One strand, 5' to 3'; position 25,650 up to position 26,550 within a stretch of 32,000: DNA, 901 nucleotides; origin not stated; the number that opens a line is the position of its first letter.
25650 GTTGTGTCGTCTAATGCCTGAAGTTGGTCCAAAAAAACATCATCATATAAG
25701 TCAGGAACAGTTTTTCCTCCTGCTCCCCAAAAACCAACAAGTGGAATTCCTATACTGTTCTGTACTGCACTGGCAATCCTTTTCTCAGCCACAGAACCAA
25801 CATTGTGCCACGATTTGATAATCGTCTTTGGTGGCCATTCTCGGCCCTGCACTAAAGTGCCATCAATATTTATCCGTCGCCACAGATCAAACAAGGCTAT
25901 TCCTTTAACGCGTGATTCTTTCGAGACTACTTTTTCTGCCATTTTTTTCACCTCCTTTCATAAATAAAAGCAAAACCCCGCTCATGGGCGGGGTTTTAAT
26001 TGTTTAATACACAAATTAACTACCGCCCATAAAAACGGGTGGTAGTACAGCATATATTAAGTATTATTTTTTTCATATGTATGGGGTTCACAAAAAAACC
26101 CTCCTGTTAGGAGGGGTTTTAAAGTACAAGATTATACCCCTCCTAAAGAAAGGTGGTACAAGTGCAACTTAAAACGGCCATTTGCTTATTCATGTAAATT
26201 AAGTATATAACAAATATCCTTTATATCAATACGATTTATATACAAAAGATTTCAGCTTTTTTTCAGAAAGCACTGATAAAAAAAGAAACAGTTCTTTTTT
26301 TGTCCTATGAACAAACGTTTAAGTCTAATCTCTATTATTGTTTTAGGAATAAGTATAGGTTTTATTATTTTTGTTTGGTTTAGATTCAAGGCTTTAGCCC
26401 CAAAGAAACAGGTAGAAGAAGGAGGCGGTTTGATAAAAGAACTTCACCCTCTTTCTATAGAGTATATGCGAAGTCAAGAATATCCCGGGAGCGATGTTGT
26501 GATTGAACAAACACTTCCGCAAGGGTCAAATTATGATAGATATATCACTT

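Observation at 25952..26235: Two tandem leader-peptide transcription attenuators, each with a Cys2-Thr3 codon block, upstream of an orphan operon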

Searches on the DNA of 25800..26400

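Call 4: search_rna_families(source=window, start=25800, end=26400, threshold=evalue, max_evalue=10, show_alignments=3)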
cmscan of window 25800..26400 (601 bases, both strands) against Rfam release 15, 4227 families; matches with E-value up to 10: 42.
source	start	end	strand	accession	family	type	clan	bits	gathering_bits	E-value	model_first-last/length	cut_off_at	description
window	25964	26047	-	RF01772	rnk_pseudo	Cis-reg; leader;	-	33.5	55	0.00074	1-108/108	no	Pseudomonas rnk leader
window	25929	25997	+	RF01393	isrJ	Gene; sRNA;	-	28.3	37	0.0036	1-75/75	no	isrJ Hfq binding RNA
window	25998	26099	-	RF00072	SNORA75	Gene; snRNA; snoRNA; HACA-box;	-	27.1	80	0.058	1-134/134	no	Small nucleolar RNA SNORA75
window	26090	26175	-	RF01859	Phe_leader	Cis-reg; leader;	-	24.9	55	0.075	1-125/125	no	Phenylalanine leader peptide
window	25911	26005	+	RF01772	rnk_pseudo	Cis-reg; leader;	-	24.5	55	0.071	1-108/108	no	Pseudomonas rnk leader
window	25965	26017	-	RF02064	STnc370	Gene; sRNA;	-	22.7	54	1.7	1-71/71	no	Enterobacterial sRNA STnc370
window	25967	26078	-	RF00506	Thr_leader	Cis-reg; leader;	-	22.4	55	0.079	1-118/118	no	Threonine operon leader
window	25940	26001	+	RF01859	Phe_leader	Cis-reg; leader;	-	22.2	55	0.29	1-125/125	no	Phenylalanine leader peptide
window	25968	26076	-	RF00512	Leu_leader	Cis-reg; leader;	-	21.7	50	0.048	1-148/148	no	Leucine operon leader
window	25968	26055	-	RF00513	Trp_leader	Cis-reg; leader;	-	21.7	41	0.065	1-100/100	no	Tryptophan operon leader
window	25967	26068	-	RF01859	Phe_leader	Cis-reg; leader;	-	21.3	55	0.45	1-125/125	no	Phenylalanine leader peptide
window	25972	26060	-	RF01393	isrJ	Gene; sRNA;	-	20.6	37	0.22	1-75/75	no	isrJ Hfq binding RNA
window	25960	26018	+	RF02621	BSnc120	Gene; sRNA;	-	20.1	114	0.078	1-88/88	no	Brucella sRNA 120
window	25964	26098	-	RF02079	STnc180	Gene; sRNA;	-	20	50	0.14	1-208/208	no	Enterobacterial sRNA STnc180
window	26014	26163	+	RF01436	S_pombe_snR33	Gene; snRNA; snoRNA; HACA-box;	CL00027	19.9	80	1.1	1-145/145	no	small nucleolar RNA snR33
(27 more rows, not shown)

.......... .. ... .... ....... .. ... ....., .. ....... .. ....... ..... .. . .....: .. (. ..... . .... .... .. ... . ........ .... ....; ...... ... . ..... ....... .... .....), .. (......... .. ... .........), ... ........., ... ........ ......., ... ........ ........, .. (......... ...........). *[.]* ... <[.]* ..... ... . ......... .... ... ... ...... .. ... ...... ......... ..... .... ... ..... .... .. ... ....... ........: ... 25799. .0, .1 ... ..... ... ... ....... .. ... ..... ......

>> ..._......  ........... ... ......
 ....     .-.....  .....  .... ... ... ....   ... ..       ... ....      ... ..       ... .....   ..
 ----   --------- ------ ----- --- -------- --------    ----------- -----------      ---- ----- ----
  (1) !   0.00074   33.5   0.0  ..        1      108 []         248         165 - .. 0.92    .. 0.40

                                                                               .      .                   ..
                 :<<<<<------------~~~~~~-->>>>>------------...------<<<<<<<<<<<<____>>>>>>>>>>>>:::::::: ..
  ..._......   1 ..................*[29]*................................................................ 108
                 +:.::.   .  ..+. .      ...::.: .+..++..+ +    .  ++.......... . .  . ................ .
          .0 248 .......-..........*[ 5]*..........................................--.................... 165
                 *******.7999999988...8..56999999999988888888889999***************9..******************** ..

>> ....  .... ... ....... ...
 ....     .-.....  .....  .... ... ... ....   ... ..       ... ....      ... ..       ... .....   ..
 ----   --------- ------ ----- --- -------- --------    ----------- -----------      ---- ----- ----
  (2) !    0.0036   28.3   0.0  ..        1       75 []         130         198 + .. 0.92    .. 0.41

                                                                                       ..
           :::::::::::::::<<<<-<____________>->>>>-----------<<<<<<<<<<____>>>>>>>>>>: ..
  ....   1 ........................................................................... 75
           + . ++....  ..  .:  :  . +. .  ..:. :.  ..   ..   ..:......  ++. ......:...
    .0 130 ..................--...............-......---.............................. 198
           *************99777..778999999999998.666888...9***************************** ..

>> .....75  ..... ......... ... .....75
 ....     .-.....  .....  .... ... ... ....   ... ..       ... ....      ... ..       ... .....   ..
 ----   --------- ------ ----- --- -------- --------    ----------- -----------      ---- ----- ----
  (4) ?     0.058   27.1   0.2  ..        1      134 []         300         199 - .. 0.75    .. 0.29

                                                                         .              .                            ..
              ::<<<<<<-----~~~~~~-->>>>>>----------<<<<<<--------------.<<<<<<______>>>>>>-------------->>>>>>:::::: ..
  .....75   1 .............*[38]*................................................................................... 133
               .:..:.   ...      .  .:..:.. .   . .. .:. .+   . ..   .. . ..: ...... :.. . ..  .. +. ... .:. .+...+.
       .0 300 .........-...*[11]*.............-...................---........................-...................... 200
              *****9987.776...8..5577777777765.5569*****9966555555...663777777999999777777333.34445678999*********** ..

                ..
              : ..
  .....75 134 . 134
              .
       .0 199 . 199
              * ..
